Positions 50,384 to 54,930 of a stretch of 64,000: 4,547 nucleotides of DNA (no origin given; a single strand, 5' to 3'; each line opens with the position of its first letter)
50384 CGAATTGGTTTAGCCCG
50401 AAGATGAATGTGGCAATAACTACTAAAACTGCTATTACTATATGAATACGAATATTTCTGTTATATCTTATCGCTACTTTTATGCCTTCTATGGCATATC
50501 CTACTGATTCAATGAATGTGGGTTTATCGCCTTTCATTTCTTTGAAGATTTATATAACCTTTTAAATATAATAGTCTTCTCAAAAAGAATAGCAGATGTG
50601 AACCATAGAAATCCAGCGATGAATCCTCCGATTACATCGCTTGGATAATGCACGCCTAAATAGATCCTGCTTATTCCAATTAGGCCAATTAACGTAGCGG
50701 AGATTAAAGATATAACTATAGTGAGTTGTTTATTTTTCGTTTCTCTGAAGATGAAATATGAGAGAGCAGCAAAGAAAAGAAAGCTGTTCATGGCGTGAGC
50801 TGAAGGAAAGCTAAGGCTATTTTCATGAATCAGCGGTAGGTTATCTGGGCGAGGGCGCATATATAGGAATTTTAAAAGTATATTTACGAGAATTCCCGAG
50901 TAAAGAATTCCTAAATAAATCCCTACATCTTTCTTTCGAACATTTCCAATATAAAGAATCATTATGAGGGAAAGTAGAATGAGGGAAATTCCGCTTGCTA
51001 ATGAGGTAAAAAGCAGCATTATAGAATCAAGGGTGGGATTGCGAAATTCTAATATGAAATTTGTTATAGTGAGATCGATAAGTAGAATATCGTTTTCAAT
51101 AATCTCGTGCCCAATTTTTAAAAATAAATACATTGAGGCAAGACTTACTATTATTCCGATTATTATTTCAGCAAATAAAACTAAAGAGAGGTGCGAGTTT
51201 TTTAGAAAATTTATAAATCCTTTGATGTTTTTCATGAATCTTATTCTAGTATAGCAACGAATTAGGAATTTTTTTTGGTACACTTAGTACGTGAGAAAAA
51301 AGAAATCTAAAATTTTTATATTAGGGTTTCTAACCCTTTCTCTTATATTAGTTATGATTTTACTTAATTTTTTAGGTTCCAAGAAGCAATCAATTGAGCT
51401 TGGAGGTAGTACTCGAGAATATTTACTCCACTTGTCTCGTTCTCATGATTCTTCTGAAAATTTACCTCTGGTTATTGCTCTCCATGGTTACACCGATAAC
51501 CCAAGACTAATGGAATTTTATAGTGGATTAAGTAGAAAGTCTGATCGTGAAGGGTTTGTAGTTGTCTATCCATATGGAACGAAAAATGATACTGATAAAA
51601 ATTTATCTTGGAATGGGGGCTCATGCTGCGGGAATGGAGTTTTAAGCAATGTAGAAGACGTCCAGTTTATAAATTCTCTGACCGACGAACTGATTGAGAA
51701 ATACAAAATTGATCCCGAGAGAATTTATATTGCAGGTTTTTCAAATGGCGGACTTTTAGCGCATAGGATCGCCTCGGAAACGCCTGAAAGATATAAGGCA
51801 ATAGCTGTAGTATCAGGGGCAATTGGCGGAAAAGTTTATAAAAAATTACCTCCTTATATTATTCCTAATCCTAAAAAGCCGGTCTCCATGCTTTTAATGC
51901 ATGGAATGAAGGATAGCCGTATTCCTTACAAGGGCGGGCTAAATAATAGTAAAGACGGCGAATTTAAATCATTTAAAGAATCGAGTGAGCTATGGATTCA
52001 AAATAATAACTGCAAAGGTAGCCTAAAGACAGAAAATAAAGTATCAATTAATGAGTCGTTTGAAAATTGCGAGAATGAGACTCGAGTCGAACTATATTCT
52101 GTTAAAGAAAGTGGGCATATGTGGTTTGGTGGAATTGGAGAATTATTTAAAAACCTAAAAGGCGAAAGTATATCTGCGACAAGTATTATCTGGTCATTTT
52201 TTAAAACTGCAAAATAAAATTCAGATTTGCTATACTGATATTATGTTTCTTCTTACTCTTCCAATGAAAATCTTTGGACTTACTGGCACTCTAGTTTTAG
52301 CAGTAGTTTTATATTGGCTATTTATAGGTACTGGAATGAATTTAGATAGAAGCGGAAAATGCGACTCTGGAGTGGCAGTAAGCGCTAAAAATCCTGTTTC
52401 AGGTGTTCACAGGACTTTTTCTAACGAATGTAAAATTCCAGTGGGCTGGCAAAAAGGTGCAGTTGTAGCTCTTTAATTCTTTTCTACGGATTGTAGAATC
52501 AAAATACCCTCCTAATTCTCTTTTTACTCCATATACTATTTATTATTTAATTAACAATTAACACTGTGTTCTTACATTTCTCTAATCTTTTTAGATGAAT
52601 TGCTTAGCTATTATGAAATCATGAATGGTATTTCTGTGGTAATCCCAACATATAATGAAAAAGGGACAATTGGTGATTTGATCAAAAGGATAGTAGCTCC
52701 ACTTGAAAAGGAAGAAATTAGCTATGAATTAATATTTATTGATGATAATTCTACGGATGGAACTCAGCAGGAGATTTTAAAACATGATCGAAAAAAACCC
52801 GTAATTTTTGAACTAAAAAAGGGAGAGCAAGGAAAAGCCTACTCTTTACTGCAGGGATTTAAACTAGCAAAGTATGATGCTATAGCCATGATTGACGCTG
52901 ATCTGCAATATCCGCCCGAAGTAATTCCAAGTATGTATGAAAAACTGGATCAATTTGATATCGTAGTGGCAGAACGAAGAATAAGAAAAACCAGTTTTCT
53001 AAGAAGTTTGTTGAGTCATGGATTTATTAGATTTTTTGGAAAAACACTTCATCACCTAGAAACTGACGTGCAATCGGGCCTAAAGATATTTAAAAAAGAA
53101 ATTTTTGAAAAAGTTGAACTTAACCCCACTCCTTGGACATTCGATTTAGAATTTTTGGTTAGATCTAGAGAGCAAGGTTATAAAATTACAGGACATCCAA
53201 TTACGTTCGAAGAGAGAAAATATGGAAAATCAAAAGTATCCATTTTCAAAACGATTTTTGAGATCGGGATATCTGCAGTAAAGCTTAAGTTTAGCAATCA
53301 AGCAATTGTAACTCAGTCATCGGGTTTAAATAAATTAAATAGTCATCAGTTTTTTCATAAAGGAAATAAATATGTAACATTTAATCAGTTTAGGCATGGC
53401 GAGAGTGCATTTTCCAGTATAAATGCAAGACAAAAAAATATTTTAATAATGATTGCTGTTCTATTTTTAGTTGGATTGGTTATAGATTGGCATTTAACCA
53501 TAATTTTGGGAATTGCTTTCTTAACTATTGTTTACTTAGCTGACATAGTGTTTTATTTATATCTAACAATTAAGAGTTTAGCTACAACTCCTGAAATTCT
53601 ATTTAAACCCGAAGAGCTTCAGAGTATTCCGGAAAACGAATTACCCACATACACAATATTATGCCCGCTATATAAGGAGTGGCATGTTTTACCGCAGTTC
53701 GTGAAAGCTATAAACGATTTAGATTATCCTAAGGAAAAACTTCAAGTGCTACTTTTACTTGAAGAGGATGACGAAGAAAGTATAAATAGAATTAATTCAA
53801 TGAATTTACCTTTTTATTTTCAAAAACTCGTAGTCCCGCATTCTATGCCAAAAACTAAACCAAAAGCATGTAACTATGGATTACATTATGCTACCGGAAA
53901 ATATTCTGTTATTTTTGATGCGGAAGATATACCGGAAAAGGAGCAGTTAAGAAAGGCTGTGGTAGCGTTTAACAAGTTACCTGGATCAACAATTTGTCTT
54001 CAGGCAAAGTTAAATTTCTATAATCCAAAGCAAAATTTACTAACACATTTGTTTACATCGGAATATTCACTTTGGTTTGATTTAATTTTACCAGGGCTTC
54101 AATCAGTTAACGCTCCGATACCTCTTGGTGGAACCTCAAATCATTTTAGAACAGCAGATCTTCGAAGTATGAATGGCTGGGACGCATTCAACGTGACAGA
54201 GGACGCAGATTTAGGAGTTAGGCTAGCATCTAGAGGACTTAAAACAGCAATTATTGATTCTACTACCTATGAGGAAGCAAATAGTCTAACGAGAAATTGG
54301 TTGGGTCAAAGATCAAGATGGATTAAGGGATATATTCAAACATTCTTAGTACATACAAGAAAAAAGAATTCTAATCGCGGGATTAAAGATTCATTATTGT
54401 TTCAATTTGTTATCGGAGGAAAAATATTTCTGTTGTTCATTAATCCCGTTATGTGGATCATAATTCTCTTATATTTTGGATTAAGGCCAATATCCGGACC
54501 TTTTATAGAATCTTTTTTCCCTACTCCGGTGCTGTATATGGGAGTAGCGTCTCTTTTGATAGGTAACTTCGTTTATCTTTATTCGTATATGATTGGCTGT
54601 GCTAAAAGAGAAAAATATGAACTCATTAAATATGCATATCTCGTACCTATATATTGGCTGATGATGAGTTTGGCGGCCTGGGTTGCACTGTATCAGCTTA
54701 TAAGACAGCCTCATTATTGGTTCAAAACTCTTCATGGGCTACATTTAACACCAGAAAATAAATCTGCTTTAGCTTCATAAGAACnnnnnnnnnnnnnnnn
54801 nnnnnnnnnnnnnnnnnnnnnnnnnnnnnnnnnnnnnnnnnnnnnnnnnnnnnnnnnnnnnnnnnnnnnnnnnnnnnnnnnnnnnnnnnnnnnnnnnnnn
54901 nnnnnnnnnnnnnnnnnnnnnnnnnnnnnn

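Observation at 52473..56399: Glycosyltransferase cassette flanked by 35-bp imperfect direct repeats that begin at stop codons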

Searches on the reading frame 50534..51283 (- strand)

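Call 10: search_protein_families(library=pfam, proteins=[window:50534-51283:-], max_evalue=0.01)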
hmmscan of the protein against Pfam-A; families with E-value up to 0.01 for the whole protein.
window:50534-51283:- (249 aa): 3 families
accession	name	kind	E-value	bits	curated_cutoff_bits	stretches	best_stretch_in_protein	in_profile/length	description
PF01569.27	PAP2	-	6.9e-24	84.5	27.2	1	122-234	4-124/130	PAP2 superfamily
PF14378.12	PAP2_3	-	1.1e-07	32.3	27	1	150-226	118-186/190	PAP2 superfamily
PF14360.12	PAP2_C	-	0.0031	18.5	27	1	170-229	12-70/74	PAP2 superfamily C-terminal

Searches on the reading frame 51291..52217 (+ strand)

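Call 10: search_protein_families(library=pfam, proteins=[window:51291-52217:+], max_evalue=0.01)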
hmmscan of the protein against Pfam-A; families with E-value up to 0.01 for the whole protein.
window:51291-52217:+ (308 aa): 9 families
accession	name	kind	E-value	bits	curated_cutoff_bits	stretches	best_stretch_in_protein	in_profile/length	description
PF10503.15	Esterase_PHB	-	1e-11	45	23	1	54-183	12-137/219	Esterase PHB depolymerase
PF00326.27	Peptidase_S9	-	8e-11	42.3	22.6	1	130-176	51-97/213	Prolyl oligopeptidase family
PF00756.26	Esterase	-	6.1e-10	39.7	22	1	43-178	9-150/251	Putative esterase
PF02230.22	Abhydrolase_2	-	1.4e-08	35.3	23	1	58-216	14-175/217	Phospholipase/Carboxylesterase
PF20434.5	BD-FAE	-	1.7e-05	24.9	26.8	1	134-160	80-106/215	BD-FAE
PF12146.15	Hydrolase_4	-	0.00077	19.3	27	1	128-188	63-121/239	Serine aminopeptidase, S33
PF07859.19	Abhydrolase_3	-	0.0018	18.5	25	1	132-167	61-95/210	alpha/beta hydrolase fold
PF00561.26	Abhydrolase_1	-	0.0047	17.1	25.8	0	137-176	63-102/245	alpha/beta hydrolase fold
PF01738.24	DLH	-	0.0063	16.6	21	1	81-213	34-159/217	Dienelactone hydrolase family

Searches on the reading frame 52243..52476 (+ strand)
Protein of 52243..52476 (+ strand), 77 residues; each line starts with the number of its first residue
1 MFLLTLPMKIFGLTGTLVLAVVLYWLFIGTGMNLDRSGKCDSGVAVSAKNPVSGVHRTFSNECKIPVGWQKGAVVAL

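Call 10: search_protein_families(library=pfam, proteins=[window:52243-52476:+], max_evalue=0.01)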
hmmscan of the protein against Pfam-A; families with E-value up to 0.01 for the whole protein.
window:52243-52476:+ (77 aa): 0 families

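Call 48: search_protein_families(library=ncbifam, proteins=[window:52243-52476:+], max_evalue=0.01)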
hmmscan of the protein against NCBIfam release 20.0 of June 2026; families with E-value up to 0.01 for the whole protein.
window:52243-52476:+ (77 aa): 0 families

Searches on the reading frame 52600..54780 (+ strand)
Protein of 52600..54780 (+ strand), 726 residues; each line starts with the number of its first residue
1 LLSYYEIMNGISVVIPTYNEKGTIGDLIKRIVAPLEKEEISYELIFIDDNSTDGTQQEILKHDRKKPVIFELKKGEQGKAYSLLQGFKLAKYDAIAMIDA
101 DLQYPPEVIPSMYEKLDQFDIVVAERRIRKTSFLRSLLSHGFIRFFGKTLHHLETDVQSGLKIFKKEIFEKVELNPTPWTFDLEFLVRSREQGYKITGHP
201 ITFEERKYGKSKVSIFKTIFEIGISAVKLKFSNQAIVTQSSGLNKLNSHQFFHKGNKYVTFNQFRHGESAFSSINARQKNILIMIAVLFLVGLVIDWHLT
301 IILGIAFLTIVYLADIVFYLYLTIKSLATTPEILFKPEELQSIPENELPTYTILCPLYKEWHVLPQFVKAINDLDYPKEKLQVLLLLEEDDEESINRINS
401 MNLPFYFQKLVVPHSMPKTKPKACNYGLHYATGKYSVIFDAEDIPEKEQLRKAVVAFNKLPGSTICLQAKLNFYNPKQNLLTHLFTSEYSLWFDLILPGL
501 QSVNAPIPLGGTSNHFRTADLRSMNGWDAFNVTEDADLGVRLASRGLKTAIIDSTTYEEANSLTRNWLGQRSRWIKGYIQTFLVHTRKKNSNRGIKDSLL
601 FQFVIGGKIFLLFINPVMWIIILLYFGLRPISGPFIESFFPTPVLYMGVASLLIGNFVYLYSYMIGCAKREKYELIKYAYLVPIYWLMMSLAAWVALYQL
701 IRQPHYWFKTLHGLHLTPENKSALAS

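Call 10: search_protein_families(library=pfam, proteins=[window:52600-54780:+], max_evalue=0.01)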
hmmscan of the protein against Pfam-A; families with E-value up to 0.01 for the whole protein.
window:52600-54780:+ (726 aa): 5 families
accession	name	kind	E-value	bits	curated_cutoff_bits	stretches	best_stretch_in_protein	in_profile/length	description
PF00535.33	Glycos_transf_2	-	1e-37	130.1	23.3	2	12-171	1-166/168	Glycosyl transferase family 2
PF13641.12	Glyco_tranf_2_3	-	2.2e-22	80.6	27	2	349-577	1-230/230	Glycosyltransferase like family 2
PF13632.12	Glyco_trans_2_3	-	1.9e-16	60.9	27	1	437-628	3-188/198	Glycosyl transferase family group 2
PF13506.12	Glyco_transf_21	-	3e-09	37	21.7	2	73-151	12-92/174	Glycosyl transferase family 21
PF10111.15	Glyco_tranf_2_2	-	8.7e-05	22.6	27.3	1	12-104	1-94/276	Glycosyltransferase like family 2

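Call 48: search_protein_families(library=ncbifam, proteins=[window:52621-54780:+], max_evalue=0.01)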
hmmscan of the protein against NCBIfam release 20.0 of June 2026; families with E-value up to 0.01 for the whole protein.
window:52621-54780:+ (719 aa): 23 families
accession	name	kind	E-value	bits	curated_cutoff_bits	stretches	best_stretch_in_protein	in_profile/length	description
TIGR03937.1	PgaC_IcaA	equivalog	2e-27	96.2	422.3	2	2-123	45-167/407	poly-beta-1,6-N-acetyl-D-glucosamine synthase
NF007986.1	PRK10714.1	equivalog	1e-22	80.6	529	1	3-212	7-216/316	undecaprenyl-phosphate 4-deoxy-4-formamido-L-arabinose transferase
TIGR03030.1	CelA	equivalog_domain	5.5e-22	77.6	699.1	1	273-579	57-385/714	UDP-forming cellulose synthase catalytic subunit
NF047588.1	GlcsyltransPgfSStrep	equivalog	3.8e-20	72.3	500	1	4-170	3-172/308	glycosyltransferase PgfS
TIGR03111.1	glyc2_xrt_Gpos1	hypoth_equivalog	3.9e-20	72.1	363.95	2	320-697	26-411/439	TIGR03111 family XrtG-associated glycosyltransferase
TIGR04182.1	glyco_TIGR04182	equivalog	3.5e-18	66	325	1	4-226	2-221/293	S-layer glycoprotein N-glycosyltransferase AglJ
TIGR04283.1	glyco_like_mftF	equivalog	7.7e-16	58.4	182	1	4-206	1-194/221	TIGR04283 family arsenosugar biosynthesis glycosyltransferase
NF008558.0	PRK11498.1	equivalog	2.6e-15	55.4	992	1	292-578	228-508/872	UDP-forming cellulose synthase catalytic subunit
NF041875.1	EPS_EpsD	equivalog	2e-14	53.8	370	1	4-124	1-119/325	exopolysaccharide biosynthesis glycosyltransferase EpsD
NF007482.0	PRK10073.1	equivalog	1.1e-12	47.6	423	1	3-109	7-106/334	glycosyltransferase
NF010496.0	PRK13915.1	equivalog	2e-11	43.6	262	1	3-105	32-138/307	glucosyl-3-phosphoglycerate synthase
NF038302.1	EPS_HpsE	equivalog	2.1e-11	43.4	300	1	4-96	3-98/307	hormogonium polysaccharide biosynthesis glycosyltransferase HpsE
NF053846.1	glyco_with_XrtP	equivalog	3.2e-11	42.6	520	1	499-703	221-435/440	XrtP-associated glycosyltransferase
NF041391.1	DPhHxTase_Halo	equivalog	4e-11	42.3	375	1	10-223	3-209/213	dolichyl-phosphate hexose transferase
TIGR03965.1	mycofact_glyco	equivalog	9.1e-11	41.3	280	2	4-121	76-191/467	mycofactocin biosynthesis glycosyltransferase MftF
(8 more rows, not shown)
